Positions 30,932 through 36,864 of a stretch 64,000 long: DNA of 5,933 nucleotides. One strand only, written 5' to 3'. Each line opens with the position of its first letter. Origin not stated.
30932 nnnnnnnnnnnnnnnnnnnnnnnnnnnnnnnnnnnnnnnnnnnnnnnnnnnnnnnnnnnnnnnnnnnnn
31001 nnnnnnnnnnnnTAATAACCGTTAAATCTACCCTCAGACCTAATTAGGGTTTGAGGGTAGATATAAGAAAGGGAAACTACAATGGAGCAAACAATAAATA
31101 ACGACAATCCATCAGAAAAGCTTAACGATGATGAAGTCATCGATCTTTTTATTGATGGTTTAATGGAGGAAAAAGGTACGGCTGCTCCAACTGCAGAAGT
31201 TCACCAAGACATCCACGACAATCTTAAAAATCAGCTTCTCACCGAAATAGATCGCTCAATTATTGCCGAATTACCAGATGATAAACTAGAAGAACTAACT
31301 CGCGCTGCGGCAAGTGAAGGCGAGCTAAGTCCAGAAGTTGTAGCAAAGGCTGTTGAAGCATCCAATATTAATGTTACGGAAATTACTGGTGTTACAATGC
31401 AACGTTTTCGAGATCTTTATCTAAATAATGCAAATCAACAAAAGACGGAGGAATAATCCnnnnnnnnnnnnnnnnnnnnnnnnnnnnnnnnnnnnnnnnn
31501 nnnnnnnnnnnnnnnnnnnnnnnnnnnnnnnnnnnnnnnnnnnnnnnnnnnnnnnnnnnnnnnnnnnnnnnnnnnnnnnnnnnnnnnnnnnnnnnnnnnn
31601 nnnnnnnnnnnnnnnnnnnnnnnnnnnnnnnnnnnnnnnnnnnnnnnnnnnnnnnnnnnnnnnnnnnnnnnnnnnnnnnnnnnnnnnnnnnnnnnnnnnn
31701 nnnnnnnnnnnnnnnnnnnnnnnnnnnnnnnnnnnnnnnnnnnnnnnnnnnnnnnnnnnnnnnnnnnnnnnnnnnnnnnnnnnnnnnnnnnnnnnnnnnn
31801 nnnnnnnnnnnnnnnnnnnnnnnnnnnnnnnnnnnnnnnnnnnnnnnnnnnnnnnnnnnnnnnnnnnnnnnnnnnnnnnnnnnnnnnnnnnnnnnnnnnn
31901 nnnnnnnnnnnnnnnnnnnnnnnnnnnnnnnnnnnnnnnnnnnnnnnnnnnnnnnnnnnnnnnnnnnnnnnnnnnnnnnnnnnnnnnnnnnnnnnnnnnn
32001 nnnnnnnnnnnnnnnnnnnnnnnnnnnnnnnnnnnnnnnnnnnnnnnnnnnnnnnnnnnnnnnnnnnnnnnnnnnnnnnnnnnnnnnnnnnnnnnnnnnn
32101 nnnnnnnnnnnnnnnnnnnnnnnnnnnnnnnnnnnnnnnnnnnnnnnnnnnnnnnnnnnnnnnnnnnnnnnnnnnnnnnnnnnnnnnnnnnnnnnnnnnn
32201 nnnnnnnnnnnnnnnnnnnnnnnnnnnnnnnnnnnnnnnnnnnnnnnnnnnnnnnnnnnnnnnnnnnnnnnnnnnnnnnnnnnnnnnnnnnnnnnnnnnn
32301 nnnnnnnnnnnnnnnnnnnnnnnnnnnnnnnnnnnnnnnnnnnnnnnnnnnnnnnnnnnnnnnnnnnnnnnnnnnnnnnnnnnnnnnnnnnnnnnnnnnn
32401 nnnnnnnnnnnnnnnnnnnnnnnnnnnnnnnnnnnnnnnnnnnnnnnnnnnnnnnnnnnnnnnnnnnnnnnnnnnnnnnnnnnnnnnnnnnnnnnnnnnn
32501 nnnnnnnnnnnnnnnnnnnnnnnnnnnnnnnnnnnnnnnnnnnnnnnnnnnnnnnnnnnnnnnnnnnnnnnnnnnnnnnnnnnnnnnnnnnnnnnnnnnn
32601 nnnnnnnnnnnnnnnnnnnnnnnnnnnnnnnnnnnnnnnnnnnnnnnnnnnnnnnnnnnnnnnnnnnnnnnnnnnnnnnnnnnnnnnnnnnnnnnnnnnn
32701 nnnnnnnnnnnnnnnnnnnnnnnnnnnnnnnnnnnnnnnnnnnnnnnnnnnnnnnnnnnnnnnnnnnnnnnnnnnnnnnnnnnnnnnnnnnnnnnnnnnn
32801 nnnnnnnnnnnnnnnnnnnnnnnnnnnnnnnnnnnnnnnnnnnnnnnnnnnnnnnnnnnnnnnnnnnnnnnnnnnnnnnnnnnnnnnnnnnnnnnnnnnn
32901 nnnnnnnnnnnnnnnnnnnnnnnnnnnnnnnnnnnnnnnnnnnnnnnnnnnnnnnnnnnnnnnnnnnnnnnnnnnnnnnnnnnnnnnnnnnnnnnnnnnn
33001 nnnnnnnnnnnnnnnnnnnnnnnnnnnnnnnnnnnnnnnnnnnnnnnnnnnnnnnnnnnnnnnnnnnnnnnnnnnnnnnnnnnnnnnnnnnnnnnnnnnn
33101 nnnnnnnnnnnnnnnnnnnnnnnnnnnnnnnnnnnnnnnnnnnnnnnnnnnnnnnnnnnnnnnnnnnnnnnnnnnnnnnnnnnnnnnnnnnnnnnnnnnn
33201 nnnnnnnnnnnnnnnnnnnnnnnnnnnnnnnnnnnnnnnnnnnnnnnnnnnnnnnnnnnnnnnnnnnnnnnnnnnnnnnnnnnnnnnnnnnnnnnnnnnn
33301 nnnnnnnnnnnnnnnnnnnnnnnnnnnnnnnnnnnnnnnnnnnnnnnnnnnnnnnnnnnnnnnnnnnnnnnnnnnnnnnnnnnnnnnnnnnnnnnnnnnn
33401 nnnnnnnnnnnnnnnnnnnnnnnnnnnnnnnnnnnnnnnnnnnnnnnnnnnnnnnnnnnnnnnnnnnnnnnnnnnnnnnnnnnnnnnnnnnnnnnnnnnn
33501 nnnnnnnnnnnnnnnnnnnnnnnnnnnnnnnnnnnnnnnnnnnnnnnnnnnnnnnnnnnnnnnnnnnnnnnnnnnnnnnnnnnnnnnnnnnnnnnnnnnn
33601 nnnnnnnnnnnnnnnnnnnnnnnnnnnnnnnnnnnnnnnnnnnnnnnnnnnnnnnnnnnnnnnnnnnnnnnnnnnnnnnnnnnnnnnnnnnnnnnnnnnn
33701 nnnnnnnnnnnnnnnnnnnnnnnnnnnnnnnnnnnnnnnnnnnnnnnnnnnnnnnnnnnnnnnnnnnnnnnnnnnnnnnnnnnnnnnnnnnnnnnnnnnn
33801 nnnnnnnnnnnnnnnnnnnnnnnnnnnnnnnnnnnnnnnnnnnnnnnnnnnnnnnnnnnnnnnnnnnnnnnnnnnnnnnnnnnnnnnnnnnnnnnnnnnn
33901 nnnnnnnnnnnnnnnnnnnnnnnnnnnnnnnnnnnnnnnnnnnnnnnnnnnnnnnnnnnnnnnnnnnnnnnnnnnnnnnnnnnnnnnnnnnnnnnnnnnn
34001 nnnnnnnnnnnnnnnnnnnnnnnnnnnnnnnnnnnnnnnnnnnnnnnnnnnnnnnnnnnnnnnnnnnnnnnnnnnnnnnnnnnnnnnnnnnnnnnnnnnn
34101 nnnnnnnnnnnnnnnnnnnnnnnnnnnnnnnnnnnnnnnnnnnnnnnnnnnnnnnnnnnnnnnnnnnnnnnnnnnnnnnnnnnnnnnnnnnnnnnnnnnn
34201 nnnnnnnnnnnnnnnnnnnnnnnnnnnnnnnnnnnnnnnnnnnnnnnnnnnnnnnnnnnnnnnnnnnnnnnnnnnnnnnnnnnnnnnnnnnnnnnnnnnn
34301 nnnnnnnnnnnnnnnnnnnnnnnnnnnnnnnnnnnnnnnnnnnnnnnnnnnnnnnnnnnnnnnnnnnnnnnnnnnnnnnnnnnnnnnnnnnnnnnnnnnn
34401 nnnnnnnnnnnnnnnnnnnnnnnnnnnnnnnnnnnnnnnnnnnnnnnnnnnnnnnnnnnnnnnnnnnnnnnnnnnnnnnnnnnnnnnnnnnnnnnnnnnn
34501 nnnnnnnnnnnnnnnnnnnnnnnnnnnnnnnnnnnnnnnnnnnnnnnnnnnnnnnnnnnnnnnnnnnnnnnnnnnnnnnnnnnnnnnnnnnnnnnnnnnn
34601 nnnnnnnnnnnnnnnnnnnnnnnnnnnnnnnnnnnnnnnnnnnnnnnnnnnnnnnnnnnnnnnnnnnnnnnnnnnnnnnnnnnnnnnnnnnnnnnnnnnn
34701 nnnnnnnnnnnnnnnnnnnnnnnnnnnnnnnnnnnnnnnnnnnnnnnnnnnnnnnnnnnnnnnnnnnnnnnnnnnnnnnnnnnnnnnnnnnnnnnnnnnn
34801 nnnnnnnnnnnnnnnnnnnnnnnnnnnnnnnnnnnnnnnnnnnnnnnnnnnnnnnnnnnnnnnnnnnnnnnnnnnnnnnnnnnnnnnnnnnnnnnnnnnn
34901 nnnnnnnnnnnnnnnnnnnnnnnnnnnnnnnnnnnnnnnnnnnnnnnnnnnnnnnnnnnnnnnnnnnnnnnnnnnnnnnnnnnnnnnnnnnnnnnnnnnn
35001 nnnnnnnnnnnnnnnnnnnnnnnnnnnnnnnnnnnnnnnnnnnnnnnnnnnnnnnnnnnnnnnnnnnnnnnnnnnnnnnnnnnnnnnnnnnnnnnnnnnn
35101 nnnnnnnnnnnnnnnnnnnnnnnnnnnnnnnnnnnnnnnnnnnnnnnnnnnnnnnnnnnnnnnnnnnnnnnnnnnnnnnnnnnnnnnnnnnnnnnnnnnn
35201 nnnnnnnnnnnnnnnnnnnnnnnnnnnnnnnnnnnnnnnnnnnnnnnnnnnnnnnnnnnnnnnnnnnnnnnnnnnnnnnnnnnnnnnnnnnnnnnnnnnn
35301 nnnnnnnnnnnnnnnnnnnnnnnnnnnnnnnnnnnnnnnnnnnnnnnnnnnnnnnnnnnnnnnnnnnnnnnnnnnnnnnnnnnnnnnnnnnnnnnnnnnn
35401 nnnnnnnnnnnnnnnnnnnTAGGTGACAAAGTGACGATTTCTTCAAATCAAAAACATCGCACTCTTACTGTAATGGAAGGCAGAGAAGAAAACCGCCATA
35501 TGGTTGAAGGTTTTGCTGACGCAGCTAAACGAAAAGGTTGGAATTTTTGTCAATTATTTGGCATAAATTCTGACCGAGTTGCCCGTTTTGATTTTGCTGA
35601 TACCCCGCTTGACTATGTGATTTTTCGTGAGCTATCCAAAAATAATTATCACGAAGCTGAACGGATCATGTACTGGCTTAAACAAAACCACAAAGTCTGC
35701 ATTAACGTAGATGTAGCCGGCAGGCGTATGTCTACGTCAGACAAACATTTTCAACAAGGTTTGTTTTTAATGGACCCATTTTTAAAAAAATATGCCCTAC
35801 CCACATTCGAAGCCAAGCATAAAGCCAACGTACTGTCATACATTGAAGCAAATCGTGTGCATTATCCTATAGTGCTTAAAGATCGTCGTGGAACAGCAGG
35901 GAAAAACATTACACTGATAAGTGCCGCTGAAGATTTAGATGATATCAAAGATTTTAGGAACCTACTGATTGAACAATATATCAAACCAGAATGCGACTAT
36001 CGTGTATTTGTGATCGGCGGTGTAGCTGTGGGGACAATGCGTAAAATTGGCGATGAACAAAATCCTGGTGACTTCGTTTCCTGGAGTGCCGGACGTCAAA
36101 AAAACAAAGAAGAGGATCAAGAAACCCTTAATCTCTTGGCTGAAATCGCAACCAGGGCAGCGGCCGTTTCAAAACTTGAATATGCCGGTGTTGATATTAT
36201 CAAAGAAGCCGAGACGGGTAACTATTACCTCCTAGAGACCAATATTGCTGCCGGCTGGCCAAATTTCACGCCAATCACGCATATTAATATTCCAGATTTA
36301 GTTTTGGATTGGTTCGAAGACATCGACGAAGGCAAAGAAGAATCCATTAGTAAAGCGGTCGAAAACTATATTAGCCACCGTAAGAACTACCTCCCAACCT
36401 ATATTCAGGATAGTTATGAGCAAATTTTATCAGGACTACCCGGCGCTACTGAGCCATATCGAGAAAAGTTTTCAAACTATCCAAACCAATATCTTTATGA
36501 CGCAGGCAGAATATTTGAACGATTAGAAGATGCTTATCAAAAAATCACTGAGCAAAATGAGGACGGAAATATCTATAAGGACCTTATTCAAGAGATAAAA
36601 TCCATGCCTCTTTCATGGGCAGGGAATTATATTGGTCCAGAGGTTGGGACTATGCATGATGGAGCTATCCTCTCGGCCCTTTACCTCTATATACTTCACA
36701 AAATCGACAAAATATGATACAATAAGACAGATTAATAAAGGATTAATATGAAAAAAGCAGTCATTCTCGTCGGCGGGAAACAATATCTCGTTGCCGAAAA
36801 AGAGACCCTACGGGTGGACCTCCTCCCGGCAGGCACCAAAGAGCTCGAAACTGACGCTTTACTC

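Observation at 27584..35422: Two paralogous, translationally coupled cassettes (small helical protein + giant membrane/surface protein) flanking an LPNTG protein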

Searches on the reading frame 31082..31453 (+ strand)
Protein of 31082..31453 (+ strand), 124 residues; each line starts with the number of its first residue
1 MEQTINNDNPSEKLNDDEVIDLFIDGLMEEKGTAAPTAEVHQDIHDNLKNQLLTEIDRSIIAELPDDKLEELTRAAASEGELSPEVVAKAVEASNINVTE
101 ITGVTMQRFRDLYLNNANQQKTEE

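Call 5: search_protein_families(library=pfam, proteins=[window:31082-31453:+], max_evalue=1)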
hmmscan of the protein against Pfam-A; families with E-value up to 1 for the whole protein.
window:31082-31453:+ (124 aa): 1 family
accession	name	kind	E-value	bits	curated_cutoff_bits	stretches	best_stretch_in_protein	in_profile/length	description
PF14842.11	FliG_N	-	0.056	14.5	25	1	52-98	15-61/104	FliG N-terminal domain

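Call 7: search_protein_families(library=ncbifam, proteins=[window:31082-31453:+], max_evalue=1)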
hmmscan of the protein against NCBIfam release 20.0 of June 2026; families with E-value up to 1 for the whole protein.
window:31082-31453:+ (124 aa): 0 families

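Call 108: find_related_loci(query=A3, collection=metagenome_contigs, flank=8000)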
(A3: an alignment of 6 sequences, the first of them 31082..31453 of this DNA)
Query A3 (124 aa) in metagenome_contigs; peptide patterns used: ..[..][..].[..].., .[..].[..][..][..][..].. (x = any residue, [..] = any of these).
600 stretches matched a pattern (row limit reached: there are more); 2 encode a relative of the query (tblastn E <= 1e-3); 2 distinct loci.
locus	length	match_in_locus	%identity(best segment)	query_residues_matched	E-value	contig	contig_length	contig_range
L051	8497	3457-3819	64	1-123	6e-51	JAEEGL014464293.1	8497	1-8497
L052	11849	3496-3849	64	7-123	2e-49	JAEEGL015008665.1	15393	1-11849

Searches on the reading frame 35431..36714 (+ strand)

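Call 5: search_protein_families(library=pfam, proteins=[window:35431-36714:+], max_evalue=1)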
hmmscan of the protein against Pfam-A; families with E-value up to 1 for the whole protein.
window:35431-36714:+ (428 aa): 5 families
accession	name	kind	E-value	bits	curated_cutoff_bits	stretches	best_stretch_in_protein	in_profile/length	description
PF08443.16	RimK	-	6.4e-16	58.9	21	1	130-294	26-187/188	RimK-like ATP-grasp domain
PF02655.19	ATP-grasp_3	-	0.013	16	23.2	1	135-271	22-154/160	ATP-grasp domain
PF14243.11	R2K_3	-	0.11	13.1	26.3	1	174-271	73-149/169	ATP-grasp domain, R2K clade family 3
PF00101.25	RuBisCO_small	-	0.11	12.9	27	1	76-146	16-72/97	Ribulose bisphosphate carboxylase, small chain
PF14397.11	ATPgrasp_ST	-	0.18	11.4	31.4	0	236-273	218-255/278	Sugar-transfer associated ATP-grasp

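Call 7: search_protein_families(library=ncbifam, proteins=[window:35431-36714:+], max_evalue=1)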
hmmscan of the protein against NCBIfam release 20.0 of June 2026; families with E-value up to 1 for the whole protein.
window:35431-36714:+ (428 aa): 15 families
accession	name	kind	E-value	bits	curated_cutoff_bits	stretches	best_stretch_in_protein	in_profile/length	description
TIGR00768.1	rimK_fam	subfamily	1.9e-18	66.8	143.4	1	104-294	87-275/276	RimK family alpha-L-glutamate ligase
NF040720.1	MptN_Meth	equivalog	6.5e-14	51.7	350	1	60-293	56-288/291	tetrahydromethanopterin:alpha-L-glutamate ligase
TIGR02144.1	LysX_arch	equivalog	6.5e-12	45.1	275.6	1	131-293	111-273/281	lysine biosynthesis protein LysX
TIGR04443.1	F420_CofF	equivalog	2.5e-08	33.3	300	1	133-282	118-266/283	coenzyme gamma-F420-2:alpha-L-glutamate ligase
NF053643.1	Ddl_archaea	equivalog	2.7e-06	26.6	500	1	135-185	130-181/367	putative pseudomurein biosynthesis ATP-grasp protein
NF007764.0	PRK10446.1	equivalog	8.7e-06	25.2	331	1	146-297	137-288/300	30S ribosomal protein S6--L-glutamate ligase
TIGR02068.2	cya_phycin_syn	equivalog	0.0004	18.5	850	1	138-202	241-311/862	cyanophycin synthetase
TIGR04187.1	GRASP_SAV_5884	subfamily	0.00042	19.6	350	1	161-294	181-310/312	ATP-grasp ribosomal peptide maturase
NF009406.0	PRK12767.1-5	equivalog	0.0013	17.8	271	1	117-194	120-200/327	carbamoyl phosphate synthase-like protein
TIGR04356.1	grasp_GAK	hypoth_equivalog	0.0086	15.2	300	1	171-261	161-251/287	GAK system ATP-grasp enzyme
NF010623.0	PRK14016.1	subfamily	0.014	13.5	877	1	139-202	244-312/871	cyanophycin synthetase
NF004085.0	PRK05586.1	equivalog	0.02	13.8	723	1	138-175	146-181/448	acetyl-CoA carboxylase biotin carboxylase subunit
NF009402.0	PRK12767.1-1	equivalog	0.041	12.7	218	1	117-186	122-195/329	carbamoyl phosphate synthase-like protein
NF009404.0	PRK12767.1-3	equivalog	0.13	11.2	316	0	137-170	139-172/344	carbamoyl phosphate synthase-like protein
TIGR03103.1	trio_acet_GNAT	equivalog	0.2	10.2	569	1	235-281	482-529/547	N-acetylglutaminylglutamine synthetase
